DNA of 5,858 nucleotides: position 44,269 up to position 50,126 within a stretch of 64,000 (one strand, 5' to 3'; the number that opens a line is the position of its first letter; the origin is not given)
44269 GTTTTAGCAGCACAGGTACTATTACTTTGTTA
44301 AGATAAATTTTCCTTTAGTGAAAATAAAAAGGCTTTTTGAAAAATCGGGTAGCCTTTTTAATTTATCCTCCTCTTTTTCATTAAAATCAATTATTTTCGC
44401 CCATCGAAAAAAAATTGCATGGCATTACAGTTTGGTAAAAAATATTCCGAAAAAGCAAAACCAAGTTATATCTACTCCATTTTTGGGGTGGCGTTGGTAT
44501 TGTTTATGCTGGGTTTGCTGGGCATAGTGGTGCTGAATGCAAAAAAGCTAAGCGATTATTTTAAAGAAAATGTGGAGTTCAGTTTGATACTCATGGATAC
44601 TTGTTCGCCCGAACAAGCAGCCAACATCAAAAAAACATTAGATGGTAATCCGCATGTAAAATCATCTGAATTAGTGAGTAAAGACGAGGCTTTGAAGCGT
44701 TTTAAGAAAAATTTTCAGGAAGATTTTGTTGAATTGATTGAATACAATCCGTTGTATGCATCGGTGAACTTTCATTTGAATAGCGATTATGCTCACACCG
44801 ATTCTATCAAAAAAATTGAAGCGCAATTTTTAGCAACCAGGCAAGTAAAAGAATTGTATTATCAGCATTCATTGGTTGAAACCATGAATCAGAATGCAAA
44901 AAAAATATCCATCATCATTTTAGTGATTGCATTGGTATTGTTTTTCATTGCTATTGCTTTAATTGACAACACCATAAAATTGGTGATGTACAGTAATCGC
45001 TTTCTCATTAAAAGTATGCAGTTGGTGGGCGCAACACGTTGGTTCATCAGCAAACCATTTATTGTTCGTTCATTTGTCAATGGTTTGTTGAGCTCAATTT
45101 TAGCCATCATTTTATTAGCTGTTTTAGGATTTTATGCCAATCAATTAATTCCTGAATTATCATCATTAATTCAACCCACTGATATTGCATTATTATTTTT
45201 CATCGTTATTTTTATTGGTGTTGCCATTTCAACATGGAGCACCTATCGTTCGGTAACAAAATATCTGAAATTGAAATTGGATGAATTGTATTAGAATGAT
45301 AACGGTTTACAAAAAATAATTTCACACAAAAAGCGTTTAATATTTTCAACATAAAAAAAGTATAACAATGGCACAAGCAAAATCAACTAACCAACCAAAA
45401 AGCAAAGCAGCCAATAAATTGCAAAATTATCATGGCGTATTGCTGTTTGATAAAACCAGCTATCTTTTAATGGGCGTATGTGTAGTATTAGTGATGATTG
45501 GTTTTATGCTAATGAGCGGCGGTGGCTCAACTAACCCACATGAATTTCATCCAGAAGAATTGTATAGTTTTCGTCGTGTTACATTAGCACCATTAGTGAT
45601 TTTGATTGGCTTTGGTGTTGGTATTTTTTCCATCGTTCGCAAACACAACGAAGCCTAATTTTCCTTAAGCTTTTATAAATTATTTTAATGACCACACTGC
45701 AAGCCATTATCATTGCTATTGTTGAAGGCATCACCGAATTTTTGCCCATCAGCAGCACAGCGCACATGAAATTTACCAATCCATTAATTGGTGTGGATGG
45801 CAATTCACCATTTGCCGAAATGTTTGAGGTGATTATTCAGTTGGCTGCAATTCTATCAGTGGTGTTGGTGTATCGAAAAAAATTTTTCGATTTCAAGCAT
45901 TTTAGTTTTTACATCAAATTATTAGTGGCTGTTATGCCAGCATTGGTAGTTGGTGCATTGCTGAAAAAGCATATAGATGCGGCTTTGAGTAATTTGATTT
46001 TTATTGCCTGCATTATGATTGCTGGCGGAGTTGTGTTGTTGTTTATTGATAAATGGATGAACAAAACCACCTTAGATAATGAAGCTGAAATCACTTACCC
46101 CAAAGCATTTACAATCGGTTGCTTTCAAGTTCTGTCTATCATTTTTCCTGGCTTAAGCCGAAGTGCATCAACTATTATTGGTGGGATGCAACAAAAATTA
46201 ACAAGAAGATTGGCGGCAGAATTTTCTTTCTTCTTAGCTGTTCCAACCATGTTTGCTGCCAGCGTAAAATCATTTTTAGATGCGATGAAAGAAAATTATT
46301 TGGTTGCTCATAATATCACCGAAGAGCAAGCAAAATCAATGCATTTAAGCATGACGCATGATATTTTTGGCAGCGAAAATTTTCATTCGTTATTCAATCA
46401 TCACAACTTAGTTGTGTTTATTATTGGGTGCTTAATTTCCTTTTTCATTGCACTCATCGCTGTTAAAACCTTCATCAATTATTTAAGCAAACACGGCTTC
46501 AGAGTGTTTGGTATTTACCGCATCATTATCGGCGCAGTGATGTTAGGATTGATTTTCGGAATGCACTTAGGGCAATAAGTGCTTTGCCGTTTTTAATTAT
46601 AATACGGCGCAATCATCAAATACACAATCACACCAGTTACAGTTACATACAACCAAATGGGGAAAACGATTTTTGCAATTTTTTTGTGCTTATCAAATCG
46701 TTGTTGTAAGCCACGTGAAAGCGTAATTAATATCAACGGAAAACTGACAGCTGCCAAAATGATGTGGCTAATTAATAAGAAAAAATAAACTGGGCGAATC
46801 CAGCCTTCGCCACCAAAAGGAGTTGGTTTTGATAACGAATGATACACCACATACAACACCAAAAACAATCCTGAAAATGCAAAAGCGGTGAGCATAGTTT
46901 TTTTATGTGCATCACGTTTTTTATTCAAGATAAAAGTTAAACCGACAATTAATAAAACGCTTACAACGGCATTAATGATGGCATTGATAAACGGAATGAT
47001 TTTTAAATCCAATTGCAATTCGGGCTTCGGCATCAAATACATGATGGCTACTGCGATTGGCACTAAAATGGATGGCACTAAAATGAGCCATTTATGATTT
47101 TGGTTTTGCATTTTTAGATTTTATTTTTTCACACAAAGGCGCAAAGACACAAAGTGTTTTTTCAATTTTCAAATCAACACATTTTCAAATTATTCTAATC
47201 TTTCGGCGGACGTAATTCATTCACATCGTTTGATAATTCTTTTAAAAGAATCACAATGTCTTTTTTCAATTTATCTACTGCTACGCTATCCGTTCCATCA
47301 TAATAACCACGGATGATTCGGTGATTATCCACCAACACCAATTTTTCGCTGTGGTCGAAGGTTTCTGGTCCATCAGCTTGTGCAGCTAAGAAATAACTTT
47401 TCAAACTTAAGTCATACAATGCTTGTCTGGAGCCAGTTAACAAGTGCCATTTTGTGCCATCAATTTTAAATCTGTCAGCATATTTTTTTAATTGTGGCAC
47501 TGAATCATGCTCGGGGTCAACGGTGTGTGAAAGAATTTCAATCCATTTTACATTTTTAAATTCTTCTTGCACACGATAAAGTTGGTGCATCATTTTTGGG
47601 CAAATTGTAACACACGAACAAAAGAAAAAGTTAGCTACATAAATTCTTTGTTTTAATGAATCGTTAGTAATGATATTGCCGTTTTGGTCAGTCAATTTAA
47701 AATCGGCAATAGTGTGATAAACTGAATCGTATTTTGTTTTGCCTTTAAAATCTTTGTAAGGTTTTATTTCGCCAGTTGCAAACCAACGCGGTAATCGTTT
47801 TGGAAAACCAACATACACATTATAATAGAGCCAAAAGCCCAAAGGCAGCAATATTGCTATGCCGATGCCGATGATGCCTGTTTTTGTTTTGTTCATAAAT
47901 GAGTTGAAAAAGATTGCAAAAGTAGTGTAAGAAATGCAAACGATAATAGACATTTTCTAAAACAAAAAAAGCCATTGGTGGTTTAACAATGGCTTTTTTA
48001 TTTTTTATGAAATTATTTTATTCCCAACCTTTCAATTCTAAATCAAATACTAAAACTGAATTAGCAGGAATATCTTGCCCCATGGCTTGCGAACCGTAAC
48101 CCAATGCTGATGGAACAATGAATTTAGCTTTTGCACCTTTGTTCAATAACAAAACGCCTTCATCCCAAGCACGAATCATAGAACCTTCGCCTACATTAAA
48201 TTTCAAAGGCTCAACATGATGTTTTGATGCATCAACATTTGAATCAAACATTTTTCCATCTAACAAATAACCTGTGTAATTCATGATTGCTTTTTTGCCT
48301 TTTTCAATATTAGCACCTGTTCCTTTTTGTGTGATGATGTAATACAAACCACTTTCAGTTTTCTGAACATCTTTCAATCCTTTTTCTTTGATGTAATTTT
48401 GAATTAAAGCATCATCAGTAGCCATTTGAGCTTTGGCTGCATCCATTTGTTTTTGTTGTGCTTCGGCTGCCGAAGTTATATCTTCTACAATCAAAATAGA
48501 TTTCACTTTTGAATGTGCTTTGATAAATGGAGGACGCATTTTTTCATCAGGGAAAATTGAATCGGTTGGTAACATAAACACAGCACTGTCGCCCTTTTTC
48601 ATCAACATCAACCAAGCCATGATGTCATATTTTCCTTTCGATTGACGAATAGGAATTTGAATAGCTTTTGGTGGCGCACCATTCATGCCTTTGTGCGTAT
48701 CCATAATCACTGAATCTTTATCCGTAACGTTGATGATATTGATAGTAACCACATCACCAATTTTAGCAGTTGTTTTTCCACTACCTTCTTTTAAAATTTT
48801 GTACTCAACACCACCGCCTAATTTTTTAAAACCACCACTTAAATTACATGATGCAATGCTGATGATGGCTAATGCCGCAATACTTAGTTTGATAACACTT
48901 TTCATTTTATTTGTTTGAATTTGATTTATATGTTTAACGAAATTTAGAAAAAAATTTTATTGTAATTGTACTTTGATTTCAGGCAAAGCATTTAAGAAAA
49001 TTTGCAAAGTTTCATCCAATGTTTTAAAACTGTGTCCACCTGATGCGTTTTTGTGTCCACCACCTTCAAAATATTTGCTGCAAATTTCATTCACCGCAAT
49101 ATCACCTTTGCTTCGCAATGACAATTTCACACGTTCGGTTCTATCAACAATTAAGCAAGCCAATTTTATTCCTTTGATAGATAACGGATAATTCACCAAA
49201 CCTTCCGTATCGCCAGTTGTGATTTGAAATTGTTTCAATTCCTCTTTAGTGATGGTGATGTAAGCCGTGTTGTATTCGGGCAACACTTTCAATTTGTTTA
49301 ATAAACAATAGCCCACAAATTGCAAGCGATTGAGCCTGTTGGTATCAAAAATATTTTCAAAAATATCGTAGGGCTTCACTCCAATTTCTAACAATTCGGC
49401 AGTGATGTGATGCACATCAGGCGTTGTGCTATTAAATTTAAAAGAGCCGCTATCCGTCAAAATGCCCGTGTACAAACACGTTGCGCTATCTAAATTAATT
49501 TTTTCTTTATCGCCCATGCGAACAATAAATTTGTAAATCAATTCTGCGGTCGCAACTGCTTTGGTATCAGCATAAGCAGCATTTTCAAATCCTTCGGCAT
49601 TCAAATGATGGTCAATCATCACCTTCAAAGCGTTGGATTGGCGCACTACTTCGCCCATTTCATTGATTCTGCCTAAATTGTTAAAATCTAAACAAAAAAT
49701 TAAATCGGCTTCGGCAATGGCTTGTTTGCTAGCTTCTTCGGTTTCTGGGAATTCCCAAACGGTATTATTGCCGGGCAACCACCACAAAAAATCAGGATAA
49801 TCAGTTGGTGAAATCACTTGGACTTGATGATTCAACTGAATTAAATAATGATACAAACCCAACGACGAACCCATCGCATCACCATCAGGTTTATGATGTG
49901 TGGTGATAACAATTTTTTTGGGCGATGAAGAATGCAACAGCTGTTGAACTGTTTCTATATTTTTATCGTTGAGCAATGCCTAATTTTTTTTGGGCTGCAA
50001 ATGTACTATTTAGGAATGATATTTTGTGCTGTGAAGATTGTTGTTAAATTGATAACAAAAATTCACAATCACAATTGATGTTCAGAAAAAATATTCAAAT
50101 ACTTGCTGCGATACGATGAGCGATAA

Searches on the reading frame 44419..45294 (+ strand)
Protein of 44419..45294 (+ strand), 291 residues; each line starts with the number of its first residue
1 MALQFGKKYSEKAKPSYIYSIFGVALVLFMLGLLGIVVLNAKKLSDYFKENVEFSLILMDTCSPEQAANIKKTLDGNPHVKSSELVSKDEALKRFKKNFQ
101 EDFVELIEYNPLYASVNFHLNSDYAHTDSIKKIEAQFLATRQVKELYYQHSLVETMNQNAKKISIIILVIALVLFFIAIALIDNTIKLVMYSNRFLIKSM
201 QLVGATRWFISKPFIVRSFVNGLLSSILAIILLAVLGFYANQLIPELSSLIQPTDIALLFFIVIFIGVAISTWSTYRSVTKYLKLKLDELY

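Call 69: search_protein_families(library=pfam, proteins=[window:44419-45294:+], max_evalue=0.00001)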
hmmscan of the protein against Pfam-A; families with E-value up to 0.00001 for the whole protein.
window:44419-45294:+ (291 aa): 2 families
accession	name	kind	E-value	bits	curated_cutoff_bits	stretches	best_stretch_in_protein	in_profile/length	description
PF18075.7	FtsX_ECD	-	2.6e-16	60.4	23.5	1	52-145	1-95/96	FtsX extracellular domain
PF02687.27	FtsX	-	1.7e-10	41.4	25.5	1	169-281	2-118/120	FtsX-like permease C-terminal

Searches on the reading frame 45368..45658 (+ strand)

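Call 70: search_protein_families(library=pfam, proteins=[window:45368-45658:+], max_evalue=0.00001)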
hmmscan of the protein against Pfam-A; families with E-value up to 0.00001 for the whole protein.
window:45368-45658:+ (96 aa): 1 family
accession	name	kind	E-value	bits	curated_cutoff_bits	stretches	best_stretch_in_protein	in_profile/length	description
PF11297.13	DUF3098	-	1e-25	89.5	25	1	26-92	1-66/67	Protein of unknown function (DUF3098)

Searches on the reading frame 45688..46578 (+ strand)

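Call 70: search_protein_families(library=pfam, proteins=[window:45688-46578:+], max_evalue=0.00001)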
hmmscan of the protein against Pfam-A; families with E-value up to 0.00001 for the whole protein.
window:45688-46578:+ (296 aa): 1 family
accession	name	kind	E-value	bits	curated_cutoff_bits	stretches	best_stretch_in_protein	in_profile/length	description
PF02673.24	BacA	-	1.7e-69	234.8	33.4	1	6-284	1-257/257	Bacitracin resistance protein BacA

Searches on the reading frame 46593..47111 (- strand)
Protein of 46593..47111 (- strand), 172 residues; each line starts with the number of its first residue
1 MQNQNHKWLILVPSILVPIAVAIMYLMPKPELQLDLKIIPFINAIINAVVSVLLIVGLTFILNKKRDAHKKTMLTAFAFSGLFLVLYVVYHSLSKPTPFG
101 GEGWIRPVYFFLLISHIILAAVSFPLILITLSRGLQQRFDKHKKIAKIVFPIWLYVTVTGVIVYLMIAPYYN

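Call 70: search_protein_families(library=pfam, proteins=[window:46593-47111:-], max_evalue=0.00001)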
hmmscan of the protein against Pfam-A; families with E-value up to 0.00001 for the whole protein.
window:46593-47111:- (172 aa): 1 family
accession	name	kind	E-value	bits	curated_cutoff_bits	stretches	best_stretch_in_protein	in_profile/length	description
PF04238.17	DUF420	-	8.5e-47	159.1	30.5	1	40-167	2-130/130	Protein of unknown function (DUF420)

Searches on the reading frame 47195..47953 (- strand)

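Call 70: search_protein_families(library=pfam, proteins=[window:47195-47953:-], max_evalue=0.00001)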
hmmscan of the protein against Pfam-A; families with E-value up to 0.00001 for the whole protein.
window:47195-47953:- (252 aa): 1 family
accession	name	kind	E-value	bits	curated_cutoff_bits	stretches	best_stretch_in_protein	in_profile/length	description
PF02630.20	SCO1-SenC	-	1e-24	87.4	22.8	1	83-211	2-131/134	SCO1/SenC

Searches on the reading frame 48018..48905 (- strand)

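Call 70: search_protein_families(library=pfam, proteins=[window:48018-48905:-], max_evalue=0.00001)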
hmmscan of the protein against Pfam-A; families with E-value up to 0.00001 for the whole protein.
window:48018-48905:- (295 aa): 1 family
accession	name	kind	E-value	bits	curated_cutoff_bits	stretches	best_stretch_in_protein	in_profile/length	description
PF00254.34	FKBP_C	-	3.1e-27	95.2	21.1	1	200-292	5-94/94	FKBP-type peptidyl-prolyl cis-trans isomerase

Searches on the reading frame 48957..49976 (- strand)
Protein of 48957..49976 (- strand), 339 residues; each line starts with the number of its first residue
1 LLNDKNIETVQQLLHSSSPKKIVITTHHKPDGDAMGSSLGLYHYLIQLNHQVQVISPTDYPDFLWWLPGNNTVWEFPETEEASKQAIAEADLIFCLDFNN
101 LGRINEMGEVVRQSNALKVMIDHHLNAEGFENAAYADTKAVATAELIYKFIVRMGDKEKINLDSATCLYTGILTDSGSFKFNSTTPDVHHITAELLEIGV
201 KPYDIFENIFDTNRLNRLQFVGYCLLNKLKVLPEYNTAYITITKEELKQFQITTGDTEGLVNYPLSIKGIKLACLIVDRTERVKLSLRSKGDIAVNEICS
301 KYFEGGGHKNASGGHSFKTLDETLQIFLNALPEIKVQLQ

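Call 70: search_protein_families(library=pfam, proteins=[window:48957-49976:-], max_evalue=0.00001)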
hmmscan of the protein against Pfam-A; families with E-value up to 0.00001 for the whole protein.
window:48957-49976:- (339 aa): 2 families
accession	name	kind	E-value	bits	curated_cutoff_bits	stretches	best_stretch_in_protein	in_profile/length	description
PF01368.27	DHH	-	1.6e-22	80.5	28.1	1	21-172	1-125/125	DHH family, N-terminal domain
PF02272.25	DHHA1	-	5.5e-09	36.8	25.9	1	249-317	10-84/102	DHHA1 domain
